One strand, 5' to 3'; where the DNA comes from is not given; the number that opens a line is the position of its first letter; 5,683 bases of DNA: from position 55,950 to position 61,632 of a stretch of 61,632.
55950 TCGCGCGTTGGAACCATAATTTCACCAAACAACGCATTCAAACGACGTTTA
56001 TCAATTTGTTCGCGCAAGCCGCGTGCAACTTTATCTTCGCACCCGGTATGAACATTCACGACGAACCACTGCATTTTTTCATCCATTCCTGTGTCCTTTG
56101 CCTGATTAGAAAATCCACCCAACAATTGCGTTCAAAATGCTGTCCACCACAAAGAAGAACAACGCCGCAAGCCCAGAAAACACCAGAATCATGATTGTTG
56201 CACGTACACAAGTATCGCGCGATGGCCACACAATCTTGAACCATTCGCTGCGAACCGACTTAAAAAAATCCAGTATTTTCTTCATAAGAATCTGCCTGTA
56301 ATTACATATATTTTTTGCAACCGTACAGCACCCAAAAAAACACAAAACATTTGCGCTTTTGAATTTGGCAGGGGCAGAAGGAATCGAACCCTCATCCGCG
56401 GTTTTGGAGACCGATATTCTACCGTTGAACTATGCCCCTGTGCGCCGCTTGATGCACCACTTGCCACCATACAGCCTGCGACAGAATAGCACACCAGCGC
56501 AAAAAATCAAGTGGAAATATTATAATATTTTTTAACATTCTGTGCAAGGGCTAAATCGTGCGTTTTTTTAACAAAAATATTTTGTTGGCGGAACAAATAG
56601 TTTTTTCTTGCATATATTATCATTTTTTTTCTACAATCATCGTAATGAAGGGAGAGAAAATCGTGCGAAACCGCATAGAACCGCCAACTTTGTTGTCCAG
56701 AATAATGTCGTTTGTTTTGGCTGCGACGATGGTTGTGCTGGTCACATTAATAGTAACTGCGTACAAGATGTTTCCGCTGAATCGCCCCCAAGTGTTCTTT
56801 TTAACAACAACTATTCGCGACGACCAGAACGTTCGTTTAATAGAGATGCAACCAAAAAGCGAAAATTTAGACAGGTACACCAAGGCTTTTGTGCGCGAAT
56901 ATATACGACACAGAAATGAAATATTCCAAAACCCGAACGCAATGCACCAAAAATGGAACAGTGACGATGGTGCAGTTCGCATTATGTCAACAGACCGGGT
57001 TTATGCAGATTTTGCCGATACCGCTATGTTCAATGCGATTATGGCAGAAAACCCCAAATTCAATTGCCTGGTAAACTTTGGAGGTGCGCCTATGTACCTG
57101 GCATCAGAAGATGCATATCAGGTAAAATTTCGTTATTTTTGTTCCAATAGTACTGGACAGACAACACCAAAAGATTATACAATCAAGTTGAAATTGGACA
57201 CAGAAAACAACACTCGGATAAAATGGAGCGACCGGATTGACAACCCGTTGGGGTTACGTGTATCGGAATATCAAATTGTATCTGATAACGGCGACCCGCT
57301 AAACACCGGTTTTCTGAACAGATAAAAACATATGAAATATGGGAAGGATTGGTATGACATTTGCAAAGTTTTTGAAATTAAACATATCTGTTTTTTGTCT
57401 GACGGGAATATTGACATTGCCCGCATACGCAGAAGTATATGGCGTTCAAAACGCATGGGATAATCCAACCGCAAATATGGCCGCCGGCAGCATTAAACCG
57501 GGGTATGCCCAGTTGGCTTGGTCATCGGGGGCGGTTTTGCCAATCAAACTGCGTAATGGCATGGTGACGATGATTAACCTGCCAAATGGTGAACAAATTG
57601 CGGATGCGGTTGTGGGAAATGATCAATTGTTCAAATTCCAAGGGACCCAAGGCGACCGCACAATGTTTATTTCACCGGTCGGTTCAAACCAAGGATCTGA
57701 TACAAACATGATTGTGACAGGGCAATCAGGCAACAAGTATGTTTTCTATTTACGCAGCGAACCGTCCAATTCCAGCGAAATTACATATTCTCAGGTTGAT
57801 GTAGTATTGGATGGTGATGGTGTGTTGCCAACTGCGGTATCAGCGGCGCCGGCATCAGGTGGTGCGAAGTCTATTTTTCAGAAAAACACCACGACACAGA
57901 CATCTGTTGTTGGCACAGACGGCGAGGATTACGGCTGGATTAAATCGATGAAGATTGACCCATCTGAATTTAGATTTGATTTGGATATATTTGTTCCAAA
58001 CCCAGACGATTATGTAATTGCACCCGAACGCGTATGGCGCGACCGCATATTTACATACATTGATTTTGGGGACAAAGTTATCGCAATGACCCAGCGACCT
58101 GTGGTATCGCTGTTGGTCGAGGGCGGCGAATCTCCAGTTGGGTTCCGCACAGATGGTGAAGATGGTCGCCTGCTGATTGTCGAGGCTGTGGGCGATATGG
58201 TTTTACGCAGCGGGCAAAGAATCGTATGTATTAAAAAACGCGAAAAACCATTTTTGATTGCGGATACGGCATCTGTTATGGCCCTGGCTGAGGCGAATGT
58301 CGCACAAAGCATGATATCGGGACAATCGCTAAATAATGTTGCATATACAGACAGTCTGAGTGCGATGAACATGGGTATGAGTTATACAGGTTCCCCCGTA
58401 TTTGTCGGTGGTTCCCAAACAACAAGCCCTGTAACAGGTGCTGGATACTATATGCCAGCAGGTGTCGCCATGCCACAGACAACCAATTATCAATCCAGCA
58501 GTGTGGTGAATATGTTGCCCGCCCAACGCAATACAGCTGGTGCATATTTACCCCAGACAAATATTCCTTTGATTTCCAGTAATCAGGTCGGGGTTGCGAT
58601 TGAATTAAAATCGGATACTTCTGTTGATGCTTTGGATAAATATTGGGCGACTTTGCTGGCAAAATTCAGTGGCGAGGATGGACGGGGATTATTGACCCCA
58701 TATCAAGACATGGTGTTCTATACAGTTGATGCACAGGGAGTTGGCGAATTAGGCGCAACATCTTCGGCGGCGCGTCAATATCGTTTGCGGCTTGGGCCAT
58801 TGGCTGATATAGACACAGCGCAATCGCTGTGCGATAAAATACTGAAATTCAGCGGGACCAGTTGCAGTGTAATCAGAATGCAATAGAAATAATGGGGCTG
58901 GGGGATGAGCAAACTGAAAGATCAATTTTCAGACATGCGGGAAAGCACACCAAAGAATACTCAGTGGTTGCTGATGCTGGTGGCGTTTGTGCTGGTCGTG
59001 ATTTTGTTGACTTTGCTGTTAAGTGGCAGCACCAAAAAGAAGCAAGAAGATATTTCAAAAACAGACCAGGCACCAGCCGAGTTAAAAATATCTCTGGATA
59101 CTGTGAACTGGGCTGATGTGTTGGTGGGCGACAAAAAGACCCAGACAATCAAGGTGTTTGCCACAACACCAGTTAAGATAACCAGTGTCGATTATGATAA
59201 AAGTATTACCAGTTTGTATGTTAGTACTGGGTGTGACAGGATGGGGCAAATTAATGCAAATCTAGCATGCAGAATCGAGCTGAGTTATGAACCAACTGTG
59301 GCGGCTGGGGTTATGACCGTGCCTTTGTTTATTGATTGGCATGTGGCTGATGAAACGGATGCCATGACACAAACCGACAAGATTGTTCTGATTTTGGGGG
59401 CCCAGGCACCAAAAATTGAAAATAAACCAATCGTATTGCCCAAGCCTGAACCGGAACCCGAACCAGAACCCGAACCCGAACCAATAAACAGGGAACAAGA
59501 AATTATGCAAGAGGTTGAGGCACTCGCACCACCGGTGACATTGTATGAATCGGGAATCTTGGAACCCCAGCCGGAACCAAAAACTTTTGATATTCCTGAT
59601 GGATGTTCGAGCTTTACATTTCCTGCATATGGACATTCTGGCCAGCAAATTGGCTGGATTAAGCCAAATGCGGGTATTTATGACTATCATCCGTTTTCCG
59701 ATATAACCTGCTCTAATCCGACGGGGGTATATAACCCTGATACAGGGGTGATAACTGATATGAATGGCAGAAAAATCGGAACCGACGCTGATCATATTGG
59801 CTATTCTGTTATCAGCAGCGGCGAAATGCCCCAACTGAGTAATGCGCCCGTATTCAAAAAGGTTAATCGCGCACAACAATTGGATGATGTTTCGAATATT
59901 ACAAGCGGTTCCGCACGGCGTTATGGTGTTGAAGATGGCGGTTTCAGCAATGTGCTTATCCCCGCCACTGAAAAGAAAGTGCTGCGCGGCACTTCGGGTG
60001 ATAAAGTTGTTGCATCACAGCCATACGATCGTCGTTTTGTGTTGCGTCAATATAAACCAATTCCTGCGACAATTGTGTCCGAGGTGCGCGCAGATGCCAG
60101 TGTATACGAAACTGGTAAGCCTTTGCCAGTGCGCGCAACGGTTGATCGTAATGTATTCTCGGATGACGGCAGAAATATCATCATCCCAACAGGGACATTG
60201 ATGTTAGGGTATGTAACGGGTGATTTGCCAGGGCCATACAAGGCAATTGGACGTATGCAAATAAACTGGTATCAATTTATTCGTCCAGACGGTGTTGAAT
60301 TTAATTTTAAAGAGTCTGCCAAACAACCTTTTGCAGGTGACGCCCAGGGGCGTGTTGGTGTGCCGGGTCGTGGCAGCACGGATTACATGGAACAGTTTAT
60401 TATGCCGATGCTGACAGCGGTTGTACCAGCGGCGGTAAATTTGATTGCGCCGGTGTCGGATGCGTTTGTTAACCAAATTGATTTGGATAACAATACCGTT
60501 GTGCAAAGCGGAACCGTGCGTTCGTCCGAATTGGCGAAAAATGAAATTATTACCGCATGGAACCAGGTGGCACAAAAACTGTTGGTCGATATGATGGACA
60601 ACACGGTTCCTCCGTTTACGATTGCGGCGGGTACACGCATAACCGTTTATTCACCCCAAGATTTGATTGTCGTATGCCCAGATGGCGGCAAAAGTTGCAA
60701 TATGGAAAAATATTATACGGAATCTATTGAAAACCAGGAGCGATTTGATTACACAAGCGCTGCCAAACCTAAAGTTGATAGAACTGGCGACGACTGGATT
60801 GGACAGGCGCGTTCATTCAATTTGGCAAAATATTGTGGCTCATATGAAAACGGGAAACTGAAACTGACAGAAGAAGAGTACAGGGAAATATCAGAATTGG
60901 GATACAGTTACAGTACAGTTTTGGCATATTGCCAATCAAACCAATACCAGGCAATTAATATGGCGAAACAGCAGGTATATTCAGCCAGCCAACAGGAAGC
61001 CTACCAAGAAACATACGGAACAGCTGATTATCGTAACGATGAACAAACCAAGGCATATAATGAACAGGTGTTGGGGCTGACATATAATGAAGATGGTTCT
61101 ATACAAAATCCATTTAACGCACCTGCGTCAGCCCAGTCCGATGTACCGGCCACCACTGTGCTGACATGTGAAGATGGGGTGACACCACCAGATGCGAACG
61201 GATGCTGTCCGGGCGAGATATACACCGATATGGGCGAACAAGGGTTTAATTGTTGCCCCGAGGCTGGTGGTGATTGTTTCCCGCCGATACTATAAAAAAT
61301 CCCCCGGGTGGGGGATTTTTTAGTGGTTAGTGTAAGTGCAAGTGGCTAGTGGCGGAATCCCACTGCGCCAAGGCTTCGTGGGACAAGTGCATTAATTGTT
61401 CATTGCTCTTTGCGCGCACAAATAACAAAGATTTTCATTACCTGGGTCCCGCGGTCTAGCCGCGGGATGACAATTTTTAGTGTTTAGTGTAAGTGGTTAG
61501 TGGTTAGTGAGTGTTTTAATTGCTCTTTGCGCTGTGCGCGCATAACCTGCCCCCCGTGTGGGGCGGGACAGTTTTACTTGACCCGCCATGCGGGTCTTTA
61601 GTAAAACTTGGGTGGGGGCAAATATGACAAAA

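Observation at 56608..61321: Stand-alone VirB8/VirB9/VirB10-like operon with a SPOR-fused VirB9 and an enlarged Cys-tailed VirB10, and no ATPase genes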

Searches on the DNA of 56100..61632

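Call 70: search_rna_families(source=window, start=56100, end=61632, threshold=evalue, max_evalue=1)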
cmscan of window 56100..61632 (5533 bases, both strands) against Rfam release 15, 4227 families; matches with E-value up to 1: 3.
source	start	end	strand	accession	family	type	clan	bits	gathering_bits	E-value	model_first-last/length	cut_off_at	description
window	56369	56439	-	RF00005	tRNA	Gene; tRNA;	CL00001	63.3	29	1.9e-12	1-71/71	no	tRNA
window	56259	56333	-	RF00571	SNORD65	Gene; snRNA; snoRNA; CD-box;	CL00057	22.1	41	0.26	1-73/73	no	Small nucleolar RNA SNORD65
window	58819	58854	-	RF02939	COG2908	Cis-reg;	-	20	58.7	0.1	1-45/45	no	COG2908 RNA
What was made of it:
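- Tried and rejected: Rfam found nothing in the operon or its spacers apart from tRNA-Trp (call 70).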

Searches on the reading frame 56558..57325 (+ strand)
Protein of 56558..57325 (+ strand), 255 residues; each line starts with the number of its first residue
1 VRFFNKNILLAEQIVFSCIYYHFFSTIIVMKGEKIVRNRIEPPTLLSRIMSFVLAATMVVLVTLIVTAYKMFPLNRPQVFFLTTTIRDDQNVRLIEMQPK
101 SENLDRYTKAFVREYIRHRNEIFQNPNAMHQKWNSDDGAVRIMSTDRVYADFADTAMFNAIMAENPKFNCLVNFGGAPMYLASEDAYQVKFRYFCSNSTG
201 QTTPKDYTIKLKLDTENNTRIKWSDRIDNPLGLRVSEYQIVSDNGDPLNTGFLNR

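Call 4: search_protein_families(library=pfam, proteins=[window:56558-57325:+], max_evalue=1)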
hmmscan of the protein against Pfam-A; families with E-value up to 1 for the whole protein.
window:56558-57325:+ (255 aa): 1 family
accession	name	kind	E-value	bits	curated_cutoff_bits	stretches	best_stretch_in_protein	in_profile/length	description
PF04335.19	VirB8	-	2.9e-13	50.6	23.2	1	47-241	17-211/213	VirB8 protein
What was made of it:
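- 56663..57325 (+): virB8 (220 aa): short cytoplasmic tail, one transmembrane helix, periplasmic VirB8 domain. Probable GTG start, with ribosome-binding site GGGAGAG at 56650-56656. Pfam PF04335, 50.6 bits (call 4).
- On VirB8 (Pfam PF04335): 50.6 bits against a 23.2-bit cut-off, covering profile positions 17-211 of 213 (call 4).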

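Call 5: search_protein_families(library=ncbifam, proteins=[window:56558-57325:+], max_evalue=1)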
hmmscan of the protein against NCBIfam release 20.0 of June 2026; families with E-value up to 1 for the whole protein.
window:56558-57325:+ (255 aa): 1 family
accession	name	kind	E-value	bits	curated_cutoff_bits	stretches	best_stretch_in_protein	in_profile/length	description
NF010439.0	PRK13865.1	equivalog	0.01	15.3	188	1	46-244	36-228/237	type IV secretion system protein VirB8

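Call 87: search_solved_structures(query=window:56663-57325:+, max_evalue=0.01)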
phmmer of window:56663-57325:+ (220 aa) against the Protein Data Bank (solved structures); distinct sequences matched with E-value up to 0.01: 1.
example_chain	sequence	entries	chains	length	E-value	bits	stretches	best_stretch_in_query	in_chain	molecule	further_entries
4mei_A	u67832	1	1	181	0.0058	19.5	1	66-204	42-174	VirB8 protein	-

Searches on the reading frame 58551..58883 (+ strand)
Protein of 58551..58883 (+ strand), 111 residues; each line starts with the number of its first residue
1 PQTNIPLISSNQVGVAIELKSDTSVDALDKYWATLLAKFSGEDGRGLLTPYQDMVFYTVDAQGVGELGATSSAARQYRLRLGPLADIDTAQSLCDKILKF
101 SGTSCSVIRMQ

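Call 32: search_solved_structures(query=A3, max_evalue=10, show_alignments=2)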
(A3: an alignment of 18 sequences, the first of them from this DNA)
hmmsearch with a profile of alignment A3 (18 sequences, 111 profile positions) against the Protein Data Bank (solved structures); distinct sequences matched with E-value up to 10: 2.
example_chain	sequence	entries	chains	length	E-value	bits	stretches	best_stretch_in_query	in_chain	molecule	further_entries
8dtr_A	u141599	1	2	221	0.092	16.3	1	13-102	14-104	COV30-14 heavy chain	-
6vbq_H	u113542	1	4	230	0.23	15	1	13-107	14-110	DH822 heavy chain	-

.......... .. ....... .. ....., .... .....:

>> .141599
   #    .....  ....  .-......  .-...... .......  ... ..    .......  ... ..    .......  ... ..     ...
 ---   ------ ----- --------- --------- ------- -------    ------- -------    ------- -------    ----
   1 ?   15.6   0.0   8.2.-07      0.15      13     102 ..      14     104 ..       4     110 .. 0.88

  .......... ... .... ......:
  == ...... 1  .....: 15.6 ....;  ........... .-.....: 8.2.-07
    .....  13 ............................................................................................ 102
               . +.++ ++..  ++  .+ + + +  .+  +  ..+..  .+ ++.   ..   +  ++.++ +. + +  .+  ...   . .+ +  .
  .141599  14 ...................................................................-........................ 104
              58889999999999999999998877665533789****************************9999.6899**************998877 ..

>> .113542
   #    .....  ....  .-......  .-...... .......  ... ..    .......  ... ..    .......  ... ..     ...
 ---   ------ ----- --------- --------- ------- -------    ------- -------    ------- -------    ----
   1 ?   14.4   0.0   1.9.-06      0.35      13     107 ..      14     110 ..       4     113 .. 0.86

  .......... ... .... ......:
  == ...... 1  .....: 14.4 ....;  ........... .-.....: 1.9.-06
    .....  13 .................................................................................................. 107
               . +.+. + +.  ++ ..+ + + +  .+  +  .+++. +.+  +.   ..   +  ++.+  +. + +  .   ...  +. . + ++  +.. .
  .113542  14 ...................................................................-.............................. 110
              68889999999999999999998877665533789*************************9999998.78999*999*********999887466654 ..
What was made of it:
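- Tried and rejected: A profile of the SPOR-like module against PDB sequences gave only spurious antibody hits, E about 0.1 (call 32).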
